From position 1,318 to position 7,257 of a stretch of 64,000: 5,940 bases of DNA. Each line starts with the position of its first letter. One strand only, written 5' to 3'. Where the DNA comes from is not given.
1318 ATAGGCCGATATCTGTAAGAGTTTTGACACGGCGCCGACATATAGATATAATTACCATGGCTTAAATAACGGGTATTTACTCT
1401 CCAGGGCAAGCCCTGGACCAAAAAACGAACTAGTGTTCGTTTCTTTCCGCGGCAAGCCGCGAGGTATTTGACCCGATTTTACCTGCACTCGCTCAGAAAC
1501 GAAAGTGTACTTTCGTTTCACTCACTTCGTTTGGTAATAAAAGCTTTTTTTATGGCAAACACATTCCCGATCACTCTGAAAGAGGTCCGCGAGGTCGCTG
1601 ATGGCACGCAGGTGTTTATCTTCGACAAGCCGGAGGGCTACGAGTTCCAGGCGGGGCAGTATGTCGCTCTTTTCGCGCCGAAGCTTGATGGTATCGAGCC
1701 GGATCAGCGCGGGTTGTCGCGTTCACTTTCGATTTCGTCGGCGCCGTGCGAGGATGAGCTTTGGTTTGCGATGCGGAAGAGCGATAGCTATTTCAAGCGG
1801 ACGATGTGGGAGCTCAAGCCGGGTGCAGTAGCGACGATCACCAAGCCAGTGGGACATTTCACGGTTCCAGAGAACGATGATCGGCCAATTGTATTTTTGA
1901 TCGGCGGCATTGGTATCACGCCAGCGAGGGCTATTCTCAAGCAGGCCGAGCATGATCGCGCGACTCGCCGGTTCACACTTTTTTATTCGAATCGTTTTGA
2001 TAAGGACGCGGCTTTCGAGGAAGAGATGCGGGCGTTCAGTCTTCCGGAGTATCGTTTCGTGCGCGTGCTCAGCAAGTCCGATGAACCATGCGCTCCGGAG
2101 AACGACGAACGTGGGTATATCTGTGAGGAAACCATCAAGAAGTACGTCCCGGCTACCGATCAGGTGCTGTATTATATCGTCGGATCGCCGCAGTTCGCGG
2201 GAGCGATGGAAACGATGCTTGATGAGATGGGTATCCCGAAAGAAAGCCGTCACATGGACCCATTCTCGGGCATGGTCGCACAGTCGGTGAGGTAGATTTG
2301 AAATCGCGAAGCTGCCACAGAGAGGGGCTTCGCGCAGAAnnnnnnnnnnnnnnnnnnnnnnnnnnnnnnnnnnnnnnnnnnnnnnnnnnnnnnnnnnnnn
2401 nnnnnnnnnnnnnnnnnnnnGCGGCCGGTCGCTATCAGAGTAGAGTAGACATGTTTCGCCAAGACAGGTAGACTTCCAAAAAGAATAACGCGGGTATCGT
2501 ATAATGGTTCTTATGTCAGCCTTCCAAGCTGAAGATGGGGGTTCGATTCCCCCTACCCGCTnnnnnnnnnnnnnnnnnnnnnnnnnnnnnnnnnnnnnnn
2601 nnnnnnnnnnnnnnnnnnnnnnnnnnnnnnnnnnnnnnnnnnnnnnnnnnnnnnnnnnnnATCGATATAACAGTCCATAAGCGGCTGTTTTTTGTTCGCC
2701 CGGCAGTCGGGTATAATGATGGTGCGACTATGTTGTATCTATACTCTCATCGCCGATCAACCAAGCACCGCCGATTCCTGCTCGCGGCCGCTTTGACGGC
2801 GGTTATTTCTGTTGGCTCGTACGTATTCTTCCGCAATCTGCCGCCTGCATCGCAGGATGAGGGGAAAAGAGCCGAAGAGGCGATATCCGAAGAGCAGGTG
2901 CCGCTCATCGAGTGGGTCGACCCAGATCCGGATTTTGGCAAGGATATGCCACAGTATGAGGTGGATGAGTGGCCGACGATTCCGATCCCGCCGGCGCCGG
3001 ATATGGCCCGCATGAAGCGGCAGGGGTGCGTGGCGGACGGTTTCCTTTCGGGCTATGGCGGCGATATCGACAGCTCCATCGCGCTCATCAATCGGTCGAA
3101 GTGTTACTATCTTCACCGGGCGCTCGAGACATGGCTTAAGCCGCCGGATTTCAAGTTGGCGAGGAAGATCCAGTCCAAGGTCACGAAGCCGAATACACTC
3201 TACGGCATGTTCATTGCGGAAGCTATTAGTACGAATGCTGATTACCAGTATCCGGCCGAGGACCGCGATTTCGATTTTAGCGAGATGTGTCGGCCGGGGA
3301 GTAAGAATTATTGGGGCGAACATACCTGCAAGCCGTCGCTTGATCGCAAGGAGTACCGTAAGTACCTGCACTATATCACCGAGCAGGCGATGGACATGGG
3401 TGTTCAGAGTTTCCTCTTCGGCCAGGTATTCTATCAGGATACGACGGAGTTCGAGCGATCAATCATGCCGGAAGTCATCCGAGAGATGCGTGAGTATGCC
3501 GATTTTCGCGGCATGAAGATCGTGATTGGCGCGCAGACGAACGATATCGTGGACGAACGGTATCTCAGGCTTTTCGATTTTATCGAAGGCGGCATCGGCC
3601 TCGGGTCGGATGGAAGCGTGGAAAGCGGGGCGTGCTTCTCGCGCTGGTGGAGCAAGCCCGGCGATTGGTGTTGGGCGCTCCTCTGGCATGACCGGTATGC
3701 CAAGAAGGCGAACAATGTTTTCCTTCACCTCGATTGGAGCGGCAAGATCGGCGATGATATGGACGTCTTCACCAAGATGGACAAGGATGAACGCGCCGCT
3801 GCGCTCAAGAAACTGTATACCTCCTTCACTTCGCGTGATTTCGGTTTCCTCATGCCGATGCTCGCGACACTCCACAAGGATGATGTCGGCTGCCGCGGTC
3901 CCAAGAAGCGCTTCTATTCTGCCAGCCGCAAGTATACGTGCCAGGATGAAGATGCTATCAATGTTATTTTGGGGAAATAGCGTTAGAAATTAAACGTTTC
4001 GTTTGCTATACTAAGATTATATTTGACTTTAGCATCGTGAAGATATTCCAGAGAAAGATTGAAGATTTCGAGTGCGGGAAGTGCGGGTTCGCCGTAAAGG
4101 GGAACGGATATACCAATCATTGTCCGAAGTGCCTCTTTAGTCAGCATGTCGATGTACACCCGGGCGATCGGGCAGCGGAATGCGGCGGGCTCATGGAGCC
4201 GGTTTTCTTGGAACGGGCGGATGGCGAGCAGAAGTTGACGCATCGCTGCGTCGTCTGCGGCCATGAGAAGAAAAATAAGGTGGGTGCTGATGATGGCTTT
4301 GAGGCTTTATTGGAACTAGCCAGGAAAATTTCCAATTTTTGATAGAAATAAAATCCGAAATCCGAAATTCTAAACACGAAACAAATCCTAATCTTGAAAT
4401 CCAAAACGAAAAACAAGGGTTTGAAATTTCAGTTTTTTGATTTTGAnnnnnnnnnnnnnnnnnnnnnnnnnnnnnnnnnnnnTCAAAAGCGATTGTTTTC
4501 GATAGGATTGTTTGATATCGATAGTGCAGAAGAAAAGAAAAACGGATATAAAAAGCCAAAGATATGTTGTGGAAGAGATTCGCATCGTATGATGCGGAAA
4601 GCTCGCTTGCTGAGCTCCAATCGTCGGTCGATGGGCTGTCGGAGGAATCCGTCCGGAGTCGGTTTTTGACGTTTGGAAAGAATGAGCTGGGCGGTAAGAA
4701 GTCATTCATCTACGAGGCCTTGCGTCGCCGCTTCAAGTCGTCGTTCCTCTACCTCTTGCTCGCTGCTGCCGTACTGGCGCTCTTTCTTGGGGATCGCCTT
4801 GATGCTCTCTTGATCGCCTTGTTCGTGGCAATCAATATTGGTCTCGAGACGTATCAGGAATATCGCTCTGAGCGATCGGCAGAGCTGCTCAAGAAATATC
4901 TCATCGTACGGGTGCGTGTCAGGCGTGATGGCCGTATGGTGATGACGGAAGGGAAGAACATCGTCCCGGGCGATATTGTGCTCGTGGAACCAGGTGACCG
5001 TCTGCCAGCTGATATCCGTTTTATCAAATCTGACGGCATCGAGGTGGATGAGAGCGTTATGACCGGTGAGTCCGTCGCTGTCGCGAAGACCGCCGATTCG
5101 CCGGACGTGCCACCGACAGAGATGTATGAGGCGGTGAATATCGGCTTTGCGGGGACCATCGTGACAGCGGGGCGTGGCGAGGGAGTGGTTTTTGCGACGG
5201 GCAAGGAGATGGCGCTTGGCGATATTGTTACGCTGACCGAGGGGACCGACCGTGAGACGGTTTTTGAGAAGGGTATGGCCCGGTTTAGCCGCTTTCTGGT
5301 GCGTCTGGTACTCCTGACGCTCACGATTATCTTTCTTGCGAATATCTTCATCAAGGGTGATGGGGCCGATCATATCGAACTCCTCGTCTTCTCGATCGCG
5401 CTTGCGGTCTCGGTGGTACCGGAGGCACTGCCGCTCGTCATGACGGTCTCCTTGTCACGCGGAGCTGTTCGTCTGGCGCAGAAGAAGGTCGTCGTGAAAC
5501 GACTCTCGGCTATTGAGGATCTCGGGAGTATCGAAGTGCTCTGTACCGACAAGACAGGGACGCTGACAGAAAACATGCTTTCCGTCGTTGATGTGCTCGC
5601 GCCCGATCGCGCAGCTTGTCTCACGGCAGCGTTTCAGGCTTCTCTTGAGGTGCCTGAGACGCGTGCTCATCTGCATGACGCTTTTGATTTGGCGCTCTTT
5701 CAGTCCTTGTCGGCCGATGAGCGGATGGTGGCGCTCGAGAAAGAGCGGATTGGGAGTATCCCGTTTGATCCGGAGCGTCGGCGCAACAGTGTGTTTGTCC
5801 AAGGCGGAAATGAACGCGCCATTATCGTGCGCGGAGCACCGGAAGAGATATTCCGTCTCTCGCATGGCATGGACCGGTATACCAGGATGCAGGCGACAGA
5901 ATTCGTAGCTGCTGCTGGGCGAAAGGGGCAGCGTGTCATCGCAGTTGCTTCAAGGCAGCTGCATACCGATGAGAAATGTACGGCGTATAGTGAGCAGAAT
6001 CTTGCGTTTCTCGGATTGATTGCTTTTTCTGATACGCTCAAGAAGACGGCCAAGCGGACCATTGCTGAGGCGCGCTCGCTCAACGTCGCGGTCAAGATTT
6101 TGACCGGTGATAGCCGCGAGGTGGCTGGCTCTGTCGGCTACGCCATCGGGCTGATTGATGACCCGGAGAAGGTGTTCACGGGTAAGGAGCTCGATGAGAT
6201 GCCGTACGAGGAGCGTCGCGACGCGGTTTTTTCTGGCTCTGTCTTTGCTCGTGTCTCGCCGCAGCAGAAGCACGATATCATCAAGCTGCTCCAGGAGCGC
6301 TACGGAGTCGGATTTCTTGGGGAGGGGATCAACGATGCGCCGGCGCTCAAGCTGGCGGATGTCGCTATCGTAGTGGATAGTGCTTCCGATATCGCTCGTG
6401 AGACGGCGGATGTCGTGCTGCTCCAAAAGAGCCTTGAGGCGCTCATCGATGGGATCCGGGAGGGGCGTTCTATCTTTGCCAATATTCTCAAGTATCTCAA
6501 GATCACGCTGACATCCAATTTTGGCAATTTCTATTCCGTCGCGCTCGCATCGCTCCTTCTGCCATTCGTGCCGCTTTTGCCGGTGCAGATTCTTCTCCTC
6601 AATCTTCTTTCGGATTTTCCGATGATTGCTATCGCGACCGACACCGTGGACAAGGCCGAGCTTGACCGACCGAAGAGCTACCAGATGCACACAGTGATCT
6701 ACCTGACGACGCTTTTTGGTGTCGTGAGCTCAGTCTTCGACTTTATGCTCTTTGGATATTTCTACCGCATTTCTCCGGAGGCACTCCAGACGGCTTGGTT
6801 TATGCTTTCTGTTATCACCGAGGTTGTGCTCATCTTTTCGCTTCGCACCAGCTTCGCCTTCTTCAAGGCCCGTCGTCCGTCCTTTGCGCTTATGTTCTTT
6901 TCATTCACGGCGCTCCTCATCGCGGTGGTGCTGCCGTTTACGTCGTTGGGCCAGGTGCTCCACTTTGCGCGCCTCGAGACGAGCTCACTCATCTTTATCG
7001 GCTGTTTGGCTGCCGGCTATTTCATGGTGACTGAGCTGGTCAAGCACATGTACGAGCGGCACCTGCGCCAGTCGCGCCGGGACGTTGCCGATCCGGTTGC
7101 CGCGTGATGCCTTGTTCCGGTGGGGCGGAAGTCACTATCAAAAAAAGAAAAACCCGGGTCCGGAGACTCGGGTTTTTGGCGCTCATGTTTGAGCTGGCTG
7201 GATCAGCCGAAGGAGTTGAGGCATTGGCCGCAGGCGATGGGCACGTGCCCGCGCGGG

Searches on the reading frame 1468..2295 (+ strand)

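Call 85: search_protein_families(library=pfam, proteins=[window:1468-2295:+], max_evalue=0.00001)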
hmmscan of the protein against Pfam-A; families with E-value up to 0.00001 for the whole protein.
window:1468-2295:+ (275 aa): 1 family
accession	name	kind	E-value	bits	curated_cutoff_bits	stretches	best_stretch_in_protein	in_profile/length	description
PF00175.26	NAD_binding_1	-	1.8e-12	48.3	22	1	144-247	2-107/109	Oxidoreductase NAD-binding domain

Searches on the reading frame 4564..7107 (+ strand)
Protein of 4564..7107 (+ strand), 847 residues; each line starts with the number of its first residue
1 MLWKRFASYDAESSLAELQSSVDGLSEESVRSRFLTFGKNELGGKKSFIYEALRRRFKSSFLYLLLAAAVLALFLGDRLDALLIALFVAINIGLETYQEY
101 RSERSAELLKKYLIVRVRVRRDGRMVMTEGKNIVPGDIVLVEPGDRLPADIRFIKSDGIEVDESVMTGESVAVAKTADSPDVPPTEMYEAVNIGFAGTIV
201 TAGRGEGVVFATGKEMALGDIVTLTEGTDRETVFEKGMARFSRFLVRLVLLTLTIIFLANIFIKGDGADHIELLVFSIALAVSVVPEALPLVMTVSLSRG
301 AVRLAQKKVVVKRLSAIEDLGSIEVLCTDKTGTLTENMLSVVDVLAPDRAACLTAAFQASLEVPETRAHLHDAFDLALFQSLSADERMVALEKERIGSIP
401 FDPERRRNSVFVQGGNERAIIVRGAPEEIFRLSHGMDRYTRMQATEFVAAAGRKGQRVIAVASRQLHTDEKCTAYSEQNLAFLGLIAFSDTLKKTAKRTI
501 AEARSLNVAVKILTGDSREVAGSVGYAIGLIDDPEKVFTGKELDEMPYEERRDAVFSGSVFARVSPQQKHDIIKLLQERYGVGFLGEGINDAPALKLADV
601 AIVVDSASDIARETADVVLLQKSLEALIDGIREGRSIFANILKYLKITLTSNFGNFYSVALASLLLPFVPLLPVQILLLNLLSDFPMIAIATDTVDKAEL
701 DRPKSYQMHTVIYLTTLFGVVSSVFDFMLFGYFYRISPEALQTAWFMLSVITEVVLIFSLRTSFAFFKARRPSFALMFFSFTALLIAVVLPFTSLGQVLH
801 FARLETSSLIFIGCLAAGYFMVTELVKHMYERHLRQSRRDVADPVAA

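Call 85: search_protein_families(library=pfam, proteins=[window:4564-7107:+], max_evalue=0.00001)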
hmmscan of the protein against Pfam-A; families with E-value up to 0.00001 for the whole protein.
window:4564-7107:+ (847 aa): 4 families
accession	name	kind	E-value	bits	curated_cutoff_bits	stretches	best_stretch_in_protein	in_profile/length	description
PF00122.25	E1-E2_ATPase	-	8.7e-42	143.1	28.1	1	115-307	5-181/181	E1-E2 ATPase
PF00689.26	Cation_ATPase_C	-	8.7e-19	68.4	27.3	1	669-828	2-174/175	Cation transporting ATPase, C-terminus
PF00702.32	Hydrolase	-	1.9e-11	45.2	26.4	1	324-599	2-191/191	haloacid dehalogenase-like hydrolase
PF00690.31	Cation_ATPase_N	-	5.5e-10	39.2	20.4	1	7-71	2-68/69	Cation transporter/ATPase, N-terminus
